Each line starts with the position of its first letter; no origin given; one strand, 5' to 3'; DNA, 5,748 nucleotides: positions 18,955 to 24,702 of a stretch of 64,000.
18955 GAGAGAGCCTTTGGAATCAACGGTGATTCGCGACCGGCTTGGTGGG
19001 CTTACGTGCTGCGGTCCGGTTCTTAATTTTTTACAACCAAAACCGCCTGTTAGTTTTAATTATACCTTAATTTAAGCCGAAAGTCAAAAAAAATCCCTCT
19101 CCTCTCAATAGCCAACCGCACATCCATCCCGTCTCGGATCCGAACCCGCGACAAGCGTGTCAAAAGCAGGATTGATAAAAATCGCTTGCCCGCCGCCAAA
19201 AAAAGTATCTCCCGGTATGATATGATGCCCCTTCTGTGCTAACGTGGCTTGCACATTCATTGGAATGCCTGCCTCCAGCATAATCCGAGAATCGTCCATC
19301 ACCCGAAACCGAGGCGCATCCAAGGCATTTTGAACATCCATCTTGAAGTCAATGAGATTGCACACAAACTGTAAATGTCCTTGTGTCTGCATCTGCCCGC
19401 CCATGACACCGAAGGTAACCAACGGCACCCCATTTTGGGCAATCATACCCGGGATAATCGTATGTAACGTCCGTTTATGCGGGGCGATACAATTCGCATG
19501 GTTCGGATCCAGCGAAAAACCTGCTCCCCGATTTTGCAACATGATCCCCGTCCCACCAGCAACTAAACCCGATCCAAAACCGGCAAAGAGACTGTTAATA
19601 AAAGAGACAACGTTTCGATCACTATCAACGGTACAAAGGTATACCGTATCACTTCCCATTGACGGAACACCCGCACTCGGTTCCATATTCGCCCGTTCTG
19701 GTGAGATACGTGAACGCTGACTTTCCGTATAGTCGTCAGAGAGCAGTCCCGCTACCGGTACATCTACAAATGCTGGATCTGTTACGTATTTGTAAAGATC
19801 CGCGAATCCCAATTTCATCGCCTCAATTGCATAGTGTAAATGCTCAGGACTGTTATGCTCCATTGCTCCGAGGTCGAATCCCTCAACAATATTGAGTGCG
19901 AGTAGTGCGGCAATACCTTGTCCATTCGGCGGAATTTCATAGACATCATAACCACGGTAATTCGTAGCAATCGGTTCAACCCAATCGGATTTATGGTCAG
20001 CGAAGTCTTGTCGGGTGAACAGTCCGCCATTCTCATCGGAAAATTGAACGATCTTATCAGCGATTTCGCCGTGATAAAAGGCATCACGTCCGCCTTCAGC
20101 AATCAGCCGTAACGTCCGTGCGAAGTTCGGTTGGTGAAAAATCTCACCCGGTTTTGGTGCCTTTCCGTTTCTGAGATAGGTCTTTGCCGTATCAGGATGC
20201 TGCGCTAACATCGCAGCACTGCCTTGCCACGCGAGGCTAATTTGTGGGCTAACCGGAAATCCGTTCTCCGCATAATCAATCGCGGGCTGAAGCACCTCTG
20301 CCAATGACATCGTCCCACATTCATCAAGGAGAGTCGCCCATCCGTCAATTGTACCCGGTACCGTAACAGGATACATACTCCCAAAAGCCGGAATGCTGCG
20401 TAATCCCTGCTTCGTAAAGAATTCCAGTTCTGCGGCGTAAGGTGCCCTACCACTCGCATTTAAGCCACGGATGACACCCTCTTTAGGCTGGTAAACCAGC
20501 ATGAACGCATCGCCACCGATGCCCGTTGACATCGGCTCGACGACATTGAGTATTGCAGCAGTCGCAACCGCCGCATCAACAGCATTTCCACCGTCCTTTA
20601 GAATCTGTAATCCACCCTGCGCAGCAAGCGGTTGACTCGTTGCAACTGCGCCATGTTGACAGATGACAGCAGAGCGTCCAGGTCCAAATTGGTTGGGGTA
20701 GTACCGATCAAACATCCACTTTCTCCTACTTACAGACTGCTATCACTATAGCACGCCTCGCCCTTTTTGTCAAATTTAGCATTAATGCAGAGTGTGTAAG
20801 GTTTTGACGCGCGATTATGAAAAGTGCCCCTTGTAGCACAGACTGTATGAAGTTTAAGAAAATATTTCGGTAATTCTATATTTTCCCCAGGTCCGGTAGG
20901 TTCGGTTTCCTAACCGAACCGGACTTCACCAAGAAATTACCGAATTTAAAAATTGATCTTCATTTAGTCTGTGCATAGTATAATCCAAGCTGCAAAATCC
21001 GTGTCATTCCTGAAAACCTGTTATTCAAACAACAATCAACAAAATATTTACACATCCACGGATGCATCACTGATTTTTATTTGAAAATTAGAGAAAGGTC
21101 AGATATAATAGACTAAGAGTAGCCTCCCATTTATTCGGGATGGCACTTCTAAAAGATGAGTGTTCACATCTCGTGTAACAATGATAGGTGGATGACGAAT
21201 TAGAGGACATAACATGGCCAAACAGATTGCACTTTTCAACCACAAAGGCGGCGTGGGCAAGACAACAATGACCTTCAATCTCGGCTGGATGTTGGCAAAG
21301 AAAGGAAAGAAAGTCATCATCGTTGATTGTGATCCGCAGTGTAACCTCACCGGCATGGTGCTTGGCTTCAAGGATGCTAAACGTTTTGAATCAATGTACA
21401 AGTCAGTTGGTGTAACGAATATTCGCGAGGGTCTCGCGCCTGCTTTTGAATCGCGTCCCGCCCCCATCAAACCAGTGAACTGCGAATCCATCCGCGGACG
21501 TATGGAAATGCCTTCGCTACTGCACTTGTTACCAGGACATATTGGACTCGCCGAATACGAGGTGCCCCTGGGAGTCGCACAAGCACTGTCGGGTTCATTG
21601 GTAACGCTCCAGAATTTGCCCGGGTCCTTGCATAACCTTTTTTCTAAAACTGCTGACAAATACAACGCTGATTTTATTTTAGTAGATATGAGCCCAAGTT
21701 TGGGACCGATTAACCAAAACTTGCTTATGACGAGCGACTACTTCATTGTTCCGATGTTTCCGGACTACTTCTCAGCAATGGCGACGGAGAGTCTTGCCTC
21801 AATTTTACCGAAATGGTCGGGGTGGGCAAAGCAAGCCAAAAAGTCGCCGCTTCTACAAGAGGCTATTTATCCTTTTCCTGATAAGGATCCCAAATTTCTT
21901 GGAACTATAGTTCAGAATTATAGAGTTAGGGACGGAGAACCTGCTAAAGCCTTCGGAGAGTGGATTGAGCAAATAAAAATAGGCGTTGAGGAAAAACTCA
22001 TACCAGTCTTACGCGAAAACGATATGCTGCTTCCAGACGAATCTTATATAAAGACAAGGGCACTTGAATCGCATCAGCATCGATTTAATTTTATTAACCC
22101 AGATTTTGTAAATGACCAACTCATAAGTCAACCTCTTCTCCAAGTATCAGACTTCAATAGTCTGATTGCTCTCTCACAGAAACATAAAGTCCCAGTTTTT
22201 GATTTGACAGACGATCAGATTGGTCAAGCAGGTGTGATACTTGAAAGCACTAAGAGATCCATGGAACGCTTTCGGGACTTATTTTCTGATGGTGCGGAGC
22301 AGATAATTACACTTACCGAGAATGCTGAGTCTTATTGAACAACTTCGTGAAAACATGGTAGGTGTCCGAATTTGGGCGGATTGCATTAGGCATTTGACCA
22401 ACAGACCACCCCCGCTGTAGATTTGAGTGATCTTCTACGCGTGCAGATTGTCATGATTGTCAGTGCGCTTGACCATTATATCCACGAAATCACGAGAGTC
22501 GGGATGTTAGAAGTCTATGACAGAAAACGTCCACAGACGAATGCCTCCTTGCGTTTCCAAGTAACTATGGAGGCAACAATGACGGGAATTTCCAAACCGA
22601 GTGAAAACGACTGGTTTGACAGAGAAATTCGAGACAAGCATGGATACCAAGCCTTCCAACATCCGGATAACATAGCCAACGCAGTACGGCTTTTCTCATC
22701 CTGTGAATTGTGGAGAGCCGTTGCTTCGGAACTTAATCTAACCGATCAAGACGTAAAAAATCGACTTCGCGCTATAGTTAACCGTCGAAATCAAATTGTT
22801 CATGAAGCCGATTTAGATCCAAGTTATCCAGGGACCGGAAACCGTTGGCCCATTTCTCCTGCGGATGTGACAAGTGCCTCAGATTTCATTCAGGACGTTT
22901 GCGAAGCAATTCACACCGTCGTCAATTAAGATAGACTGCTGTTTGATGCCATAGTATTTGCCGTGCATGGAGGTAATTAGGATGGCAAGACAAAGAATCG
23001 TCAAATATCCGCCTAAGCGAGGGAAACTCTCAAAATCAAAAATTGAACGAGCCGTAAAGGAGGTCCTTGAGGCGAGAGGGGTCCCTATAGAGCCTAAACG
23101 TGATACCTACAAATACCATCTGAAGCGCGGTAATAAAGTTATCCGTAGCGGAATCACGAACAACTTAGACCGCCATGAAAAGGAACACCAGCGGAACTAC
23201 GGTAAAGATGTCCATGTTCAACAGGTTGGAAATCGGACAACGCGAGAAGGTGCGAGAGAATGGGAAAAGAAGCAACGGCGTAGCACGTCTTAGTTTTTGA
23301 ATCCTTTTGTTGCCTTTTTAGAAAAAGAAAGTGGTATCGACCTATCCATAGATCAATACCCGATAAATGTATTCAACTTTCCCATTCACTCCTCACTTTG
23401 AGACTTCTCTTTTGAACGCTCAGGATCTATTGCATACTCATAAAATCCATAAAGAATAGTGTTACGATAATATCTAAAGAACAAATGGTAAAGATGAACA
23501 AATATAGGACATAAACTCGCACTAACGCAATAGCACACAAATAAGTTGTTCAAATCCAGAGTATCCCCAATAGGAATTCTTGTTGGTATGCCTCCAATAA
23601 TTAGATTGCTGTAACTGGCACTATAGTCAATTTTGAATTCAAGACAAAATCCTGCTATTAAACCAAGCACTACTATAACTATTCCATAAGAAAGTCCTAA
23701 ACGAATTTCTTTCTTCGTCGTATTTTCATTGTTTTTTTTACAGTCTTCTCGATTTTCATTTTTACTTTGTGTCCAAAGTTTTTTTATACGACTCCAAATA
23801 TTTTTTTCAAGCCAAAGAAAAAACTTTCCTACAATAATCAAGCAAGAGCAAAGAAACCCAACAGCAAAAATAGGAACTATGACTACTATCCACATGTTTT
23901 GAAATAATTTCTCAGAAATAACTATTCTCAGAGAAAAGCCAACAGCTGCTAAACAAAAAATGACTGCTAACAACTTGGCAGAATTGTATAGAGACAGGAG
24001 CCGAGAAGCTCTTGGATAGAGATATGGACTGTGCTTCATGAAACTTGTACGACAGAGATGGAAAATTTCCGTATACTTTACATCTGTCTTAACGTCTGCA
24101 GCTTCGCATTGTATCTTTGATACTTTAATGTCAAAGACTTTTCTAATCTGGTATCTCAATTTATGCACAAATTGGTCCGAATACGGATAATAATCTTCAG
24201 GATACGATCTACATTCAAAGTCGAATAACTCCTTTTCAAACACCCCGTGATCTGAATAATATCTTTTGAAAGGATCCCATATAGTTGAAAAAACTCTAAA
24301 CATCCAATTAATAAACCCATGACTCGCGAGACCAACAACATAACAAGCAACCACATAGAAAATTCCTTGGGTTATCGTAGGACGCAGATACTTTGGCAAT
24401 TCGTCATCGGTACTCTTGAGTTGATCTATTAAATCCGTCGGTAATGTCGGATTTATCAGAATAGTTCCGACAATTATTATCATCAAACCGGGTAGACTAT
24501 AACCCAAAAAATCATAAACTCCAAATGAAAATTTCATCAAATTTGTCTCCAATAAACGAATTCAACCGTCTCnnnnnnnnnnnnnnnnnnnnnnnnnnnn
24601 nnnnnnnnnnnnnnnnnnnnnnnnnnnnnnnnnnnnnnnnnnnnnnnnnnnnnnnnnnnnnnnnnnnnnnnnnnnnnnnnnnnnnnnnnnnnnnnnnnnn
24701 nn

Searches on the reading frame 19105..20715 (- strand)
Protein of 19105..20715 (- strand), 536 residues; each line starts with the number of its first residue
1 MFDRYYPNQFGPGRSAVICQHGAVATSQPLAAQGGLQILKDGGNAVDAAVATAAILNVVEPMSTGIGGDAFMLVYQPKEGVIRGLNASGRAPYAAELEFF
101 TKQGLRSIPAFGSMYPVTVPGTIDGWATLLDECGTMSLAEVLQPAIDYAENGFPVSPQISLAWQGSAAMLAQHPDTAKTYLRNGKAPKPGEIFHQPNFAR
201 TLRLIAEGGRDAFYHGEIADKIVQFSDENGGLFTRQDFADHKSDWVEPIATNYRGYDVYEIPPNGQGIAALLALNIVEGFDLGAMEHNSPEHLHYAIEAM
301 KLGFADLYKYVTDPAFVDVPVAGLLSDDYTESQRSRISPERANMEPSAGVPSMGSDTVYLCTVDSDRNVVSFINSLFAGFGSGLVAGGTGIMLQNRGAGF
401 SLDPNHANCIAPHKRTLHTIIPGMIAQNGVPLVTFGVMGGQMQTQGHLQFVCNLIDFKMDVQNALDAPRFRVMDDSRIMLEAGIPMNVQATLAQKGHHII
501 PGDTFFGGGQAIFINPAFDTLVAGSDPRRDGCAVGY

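Call 8: search_protein_families(library=pfam, proteins=[window:19105-20715:-], max_evalue=0.01)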
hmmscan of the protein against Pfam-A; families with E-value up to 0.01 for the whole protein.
window:19105-20715:- (536 aa): 1 family
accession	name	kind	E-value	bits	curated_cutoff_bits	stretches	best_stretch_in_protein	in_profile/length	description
PF01019.26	G_glu_transpept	-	3.1e-158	528.2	27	1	37-531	2-512/512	Gamma-glutamyltranspeptidase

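Call 9: search_protein_families(library=padloc, proteins=[window:19105-20715:-], max_evalue=0.01)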
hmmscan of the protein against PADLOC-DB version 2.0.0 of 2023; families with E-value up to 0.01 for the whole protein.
window:19105-20715:- (536 aa): 0 families

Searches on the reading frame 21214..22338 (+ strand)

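Call 8: search_protein_families(library=pfam, proteins=[window:21214-22338:+], max_evalue=0.01)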
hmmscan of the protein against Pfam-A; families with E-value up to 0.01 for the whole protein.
window:21214-22338:+ (374 aa): 8 families
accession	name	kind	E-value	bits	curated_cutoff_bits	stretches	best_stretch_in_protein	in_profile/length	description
PF13614.12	AAA_31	-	1.8e-31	109.9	27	1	3-196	2-162/177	AAA domain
PF01656.29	CbiA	-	8e-16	58.6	25.4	1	5-149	1-72/125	CobQ/CobB/MinD/ParA nucleotide binding domain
PF00142.24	Fer4_NifH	-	2.9e-09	37.2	25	1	4-53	2-50/271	4Fe-4S iron sulfur cluster binding proteins, NifH/frxC family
PF02374.21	ArsA_ATPase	-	1.6e-08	34.6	24.3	1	5-46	3-44/305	Anion-transporting ATPase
PF10609.15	ParA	-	2.8e-08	33.9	27.1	1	3-55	4-56/246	NUBPL iron-transfer P-loop NTPase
PF06564.18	CBP_BcsQ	-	3.5e-05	23.9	21.3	1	4-48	3-46/234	Cellulose biosynthesis protein BcsQ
PF03308.22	MeaB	-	0.00041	19.9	23.1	1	13-61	43-90/273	Methylmalonyl Co-A mutase-associated GTPase MeaB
PF09140.17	MipZ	-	0.00051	19.9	20.7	1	5-41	3-39/262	ATPase MipZ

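Call 9: search_protein_families(library=padloc, proteins=[window:21214-22338:+], max_evalue=0.01)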
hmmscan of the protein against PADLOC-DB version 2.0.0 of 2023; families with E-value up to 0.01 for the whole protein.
window:21214-22338:+ (374 aa): 2 families
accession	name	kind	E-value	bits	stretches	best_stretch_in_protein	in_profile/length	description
PDLC04559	PDC-M28B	-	8.5e-09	33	1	2-40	128-166/438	-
PDLC04560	PDC-M28B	-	4.2e-05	21.1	1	3-47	15-59/327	-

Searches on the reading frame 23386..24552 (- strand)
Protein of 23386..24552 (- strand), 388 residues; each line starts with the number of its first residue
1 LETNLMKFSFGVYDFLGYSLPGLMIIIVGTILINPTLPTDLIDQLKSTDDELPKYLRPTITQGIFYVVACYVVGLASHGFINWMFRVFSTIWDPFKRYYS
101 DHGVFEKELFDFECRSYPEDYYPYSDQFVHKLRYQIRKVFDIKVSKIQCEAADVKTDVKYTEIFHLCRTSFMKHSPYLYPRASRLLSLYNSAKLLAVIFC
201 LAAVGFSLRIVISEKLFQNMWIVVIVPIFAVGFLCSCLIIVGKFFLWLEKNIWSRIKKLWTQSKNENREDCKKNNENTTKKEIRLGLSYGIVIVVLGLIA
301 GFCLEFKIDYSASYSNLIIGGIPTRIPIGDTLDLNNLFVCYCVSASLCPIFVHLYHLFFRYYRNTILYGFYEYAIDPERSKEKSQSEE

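Call 8: search_protein_families(library=pfam, proteins=[window:23386-24552:-], max_evalue=0.01)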
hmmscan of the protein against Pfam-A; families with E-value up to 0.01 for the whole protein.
window:23386-24552:- (388 aa): 0 families

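Call 9: search_protein_families(library=padloc, proteins=[window:23386-24552:-], max_evalue=0.01)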
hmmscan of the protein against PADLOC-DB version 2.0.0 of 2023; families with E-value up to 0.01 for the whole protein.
window:23386-24552:- (388 aa): 0 families

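Call 24: search_protein_families(library=ncbifam, proteins=[window:23386-24552:-], max_evalue=0.01)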
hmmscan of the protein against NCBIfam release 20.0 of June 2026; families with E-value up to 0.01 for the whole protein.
window:23386-24552:- (388 aa): 0 families
